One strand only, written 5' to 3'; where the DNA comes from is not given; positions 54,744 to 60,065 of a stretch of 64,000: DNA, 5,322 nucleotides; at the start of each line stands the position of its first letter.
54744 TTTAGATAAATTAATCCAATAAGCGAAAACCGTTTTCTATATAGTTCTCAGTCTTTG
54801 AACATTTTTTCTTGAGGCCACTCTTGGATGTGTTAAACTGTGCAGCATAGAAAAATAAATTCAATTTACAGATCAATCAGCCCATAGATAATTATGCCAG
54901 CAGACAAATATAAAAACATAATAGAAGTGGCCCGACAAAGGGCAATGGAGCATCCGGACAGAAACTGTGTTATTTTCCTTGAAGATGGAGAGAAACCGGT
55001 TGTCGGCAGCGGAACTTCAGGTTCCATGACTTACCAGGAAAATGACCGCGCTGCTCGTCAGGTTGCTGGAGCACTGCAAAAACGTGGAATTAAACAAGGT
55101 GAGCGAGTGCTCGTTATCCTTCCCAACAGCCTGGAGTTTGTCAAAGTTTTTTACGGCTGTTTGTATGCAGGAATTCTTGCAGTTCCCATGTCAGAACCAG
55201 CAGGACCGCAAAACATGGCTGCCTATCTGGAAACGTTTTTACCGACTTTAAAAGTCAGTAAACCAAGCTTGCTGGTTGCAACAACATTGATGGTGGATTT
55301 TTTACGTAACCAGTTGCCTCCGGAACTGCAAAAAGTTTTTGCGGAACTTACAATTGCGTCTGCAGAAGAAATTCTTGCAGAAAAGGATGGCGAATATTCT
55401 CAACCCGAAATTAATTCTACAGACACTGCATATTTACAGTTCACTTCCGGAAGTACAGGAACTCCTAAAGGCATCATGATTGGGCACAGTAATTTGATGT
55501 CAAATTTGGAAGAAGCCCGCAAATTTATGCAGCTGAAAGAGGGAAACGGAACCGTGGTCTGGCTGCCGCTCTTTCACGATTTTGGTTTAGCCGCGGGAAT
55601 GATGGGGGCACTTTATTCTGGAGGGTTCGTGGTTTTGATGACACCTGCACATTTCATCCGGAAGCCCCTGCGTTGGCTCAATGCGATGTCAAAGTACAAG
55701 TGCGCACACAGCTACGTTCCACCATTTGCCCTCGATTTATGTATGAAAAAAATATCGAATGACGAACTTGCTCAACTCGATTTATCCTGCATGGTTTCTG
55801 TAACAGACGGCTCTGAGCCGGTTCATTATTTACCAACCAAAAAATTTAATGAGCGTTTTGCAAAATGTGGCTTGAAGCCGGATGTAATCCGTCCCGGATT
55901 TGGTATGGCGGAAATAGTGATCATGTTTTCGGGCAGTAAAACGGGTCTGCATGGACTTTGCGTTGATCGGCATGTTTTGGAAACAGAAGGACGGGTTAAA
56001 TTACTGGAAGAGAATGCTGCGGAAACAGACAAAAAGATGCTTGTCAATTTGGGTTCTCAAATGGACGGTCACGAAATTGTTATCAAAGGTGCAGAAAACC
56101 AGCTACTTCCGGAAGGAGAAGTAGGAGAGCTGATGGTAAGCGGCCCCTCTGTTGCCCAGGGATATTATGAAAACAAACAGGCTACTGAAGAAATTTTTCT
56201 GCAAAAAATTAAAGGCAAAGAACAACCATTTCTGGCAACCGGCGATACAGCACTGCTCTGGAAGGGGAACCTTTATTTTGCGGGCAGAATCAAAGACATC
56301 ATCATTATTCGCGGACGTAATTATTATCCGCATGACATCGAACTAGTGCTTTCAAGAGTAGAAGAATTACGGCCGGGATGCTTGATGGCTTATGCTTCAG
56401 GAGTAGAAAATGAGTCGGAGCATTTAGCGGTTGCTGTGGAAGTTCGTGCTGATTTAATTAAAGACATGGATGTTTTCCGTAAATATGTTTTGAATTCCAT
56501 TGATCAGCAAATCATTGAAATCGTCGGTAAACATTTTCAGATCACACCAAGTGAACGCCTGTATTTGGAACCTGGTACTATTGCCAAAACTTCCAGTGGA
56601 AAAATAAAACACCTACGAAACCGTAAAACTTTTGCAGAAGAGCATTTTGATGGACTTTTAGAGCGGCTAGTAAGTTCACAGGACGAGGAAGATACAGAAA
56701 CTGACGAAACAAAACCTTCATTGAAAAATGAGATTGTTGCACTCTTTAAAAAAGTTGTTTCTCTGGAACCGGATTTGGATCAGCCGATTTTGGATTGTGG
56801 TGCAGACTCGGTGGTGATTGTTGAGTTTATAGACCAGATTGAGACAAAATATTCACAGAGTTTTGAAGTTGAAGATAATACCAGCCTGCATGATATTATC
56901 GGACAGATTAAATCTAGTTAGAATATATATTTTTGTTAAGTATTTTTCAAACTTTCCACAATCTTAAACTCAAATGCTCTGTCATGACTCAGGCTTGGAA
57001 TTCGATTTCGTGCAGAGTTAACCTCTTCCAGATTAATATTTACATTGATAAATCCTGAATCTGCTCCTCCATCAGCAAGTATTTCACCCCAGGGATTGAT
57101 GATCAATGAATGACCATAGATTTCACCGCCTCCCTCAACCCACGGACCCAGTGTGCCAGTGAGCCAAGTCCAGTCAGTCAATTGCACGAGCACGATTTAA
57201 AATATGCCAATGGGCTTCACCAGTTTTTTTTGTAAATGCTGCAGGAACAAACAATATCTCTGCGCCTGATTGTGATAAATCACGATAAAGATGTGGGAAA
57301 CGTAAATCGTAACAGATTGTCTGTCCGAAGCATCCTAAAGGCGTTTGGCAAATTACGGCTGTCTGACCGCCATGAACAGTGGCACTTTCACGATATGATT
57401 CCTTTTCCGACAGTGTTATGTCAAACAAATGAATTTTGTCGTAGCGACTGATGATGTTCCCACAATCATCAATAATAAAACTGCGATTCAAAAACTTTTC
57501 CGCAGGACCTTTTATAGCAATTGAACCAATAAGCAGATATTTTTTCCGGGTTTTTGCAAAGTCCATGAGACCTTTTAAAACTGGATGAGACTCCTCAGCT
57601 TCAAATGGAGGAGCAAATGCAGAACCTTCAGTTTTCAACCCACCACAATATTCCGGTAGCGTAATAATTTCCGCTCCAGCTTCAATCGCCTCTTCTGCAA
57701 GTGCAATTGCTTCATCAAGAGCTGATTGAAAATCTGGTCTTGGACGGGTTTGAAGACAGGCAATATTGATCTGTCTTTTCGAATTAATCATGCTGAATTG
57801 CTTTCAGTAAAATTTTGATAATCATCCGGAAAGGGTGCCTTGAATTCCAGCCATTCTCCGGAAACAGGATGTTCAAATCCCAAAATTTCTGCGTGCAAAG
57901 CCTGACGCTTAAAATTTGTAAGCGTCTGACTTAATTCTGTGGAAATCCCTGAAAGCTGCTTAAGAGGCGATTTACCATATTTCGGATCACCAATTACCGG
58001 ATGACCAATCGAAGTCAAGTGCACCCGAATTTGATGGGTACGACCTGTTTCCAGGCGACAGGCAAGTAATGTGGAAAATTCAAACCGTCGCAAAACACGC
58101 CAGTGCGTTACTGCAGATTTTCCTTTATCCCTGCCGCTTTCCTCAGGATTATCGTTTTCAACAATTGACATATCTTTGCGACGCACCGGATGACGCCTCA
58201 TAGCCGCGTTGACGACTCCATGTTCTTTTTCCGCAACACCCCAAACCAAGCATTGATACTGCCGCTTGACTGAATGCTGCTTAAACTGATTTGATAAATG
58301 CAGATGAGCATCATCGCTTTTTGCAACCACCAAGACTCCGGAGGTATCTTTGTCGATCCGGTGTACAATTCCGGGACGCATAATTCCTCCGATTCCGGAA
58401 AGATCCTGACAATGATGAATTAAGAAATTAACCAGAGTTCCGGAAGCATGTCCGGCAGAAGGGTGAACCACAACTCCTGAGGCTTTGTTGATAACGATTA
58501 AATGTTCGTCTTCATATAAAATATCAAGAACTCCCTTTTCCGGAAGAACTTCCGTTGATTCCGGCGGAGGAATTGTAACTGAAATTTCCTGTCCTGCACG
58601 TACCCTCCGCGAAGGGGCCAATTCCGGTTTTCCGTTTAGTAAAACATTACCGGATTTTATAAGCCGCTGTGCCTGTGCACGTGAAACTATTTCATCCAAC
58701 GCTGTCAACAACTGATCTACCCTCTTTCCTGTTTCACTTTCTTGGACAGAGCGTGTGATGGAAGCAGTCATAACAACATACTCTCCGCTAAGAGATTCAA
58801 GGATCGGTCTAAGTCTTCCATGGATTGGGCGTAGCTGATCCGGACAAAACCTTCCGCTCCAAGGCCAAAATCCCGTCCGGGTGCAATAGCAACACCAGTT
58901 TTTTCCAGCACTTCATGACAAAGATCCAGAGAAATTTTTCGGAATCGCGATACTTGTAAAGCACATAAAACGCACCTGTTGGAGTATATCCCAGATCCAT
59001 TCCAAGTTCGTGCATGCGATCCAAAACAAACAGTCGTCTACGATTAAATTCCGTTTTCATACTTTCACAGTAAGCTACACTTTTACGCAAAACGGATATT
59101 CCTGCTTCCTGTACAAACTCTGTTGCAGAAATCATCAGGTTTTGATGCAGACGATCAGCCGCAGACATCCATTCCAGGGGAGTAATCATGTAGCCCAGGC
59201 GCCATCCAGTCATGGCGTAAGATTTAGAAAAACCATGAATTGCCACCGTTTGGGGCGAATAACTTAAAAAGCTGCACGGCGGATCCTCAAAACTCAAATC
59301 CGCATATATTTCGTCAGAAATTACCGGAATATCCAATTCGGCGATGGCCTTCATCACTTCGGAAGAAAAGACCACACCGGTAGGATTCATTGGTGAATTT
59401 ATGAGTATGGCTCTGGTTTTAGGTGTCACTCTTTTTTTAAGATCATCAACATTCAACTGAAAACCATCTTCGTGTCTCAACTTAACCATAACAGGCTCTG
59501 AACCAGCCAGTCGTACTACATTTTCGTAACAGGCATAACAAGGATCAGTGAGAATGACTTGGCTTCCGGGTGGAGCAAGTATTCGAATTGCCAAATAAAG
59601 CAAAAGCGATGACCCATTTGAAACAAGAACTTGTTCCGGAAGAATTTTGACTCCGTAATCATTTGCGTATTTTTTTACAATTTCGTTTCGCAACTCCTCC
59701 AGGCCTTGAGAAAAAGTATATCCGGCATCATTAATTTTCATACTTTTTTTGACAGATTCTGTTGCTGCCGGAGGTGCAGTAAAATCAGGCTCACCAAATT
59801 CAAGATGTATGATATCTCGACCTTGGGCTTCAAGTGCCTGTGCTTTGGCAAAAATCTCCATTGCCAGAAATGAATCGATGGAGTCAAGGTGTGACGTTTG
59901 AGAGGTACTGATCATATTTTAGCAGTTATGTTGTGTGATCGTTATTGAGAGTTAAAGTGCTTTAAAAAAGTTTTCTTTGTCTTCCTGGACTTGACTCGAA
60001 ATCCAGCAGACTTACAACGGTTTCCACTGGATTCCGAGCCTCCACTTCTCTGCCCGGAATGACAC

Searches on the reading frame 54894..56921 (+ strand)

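Call 51: search_protein_families(library=pfam, proteins=[window:54894-56921:+], max_evalue=0.00001)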
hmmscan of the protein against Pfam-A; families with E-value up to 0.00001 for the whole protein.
window:54894-56921:+ (675 aa): 1 family
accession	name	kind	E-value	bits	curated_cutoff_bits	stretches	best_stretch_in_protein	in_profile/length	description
PF00501.34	AMP-binding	-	9.4e-65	219.3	29.9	1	15-425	3-384/384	AMP-binding enzyme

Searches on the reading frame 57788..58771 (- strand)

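Call 51: search_protein_families(library=pfam, proteins=[window:57788-58771:-], max_evalue=0.00001)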
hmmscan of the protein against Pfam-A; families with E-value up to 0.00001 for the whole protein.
window:57788-58771:- (327 aa): 2 families
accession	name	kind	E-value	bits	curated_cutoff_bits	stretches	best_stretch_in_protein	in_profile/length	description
PF00849.27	PseudoU_synth_2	-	5.3e-32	111.6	26.8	1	90-253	1-151/152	RNA pseudouridylate synthase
PF01479.30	S4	-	1.9e-09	37.6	22.8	1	17-63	2-48/48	S4 domain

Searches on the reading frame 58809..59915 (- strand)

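Call 51: search_protein_families(library=pfam, proteins=[window:58809-59915:-], max_evalue=0.00001)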
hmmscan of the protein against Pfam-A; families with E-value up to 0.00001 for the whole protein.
window:58809-59915:- (368 aa): 2 families
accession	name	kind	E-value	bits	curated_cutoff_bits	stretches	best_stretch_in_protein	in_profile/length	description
PF00155.27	Aminotran_1_2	-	1.2e-51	176.5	19.7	1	34-326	2-315/361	Aminotransferase class I and II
PF01041.23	DegT_DnrJ_EryC1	-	6.6e-08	32.6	19.8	1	97-201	44-145/360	DegT/DnrJ/EryC1/StrS aminotransferase family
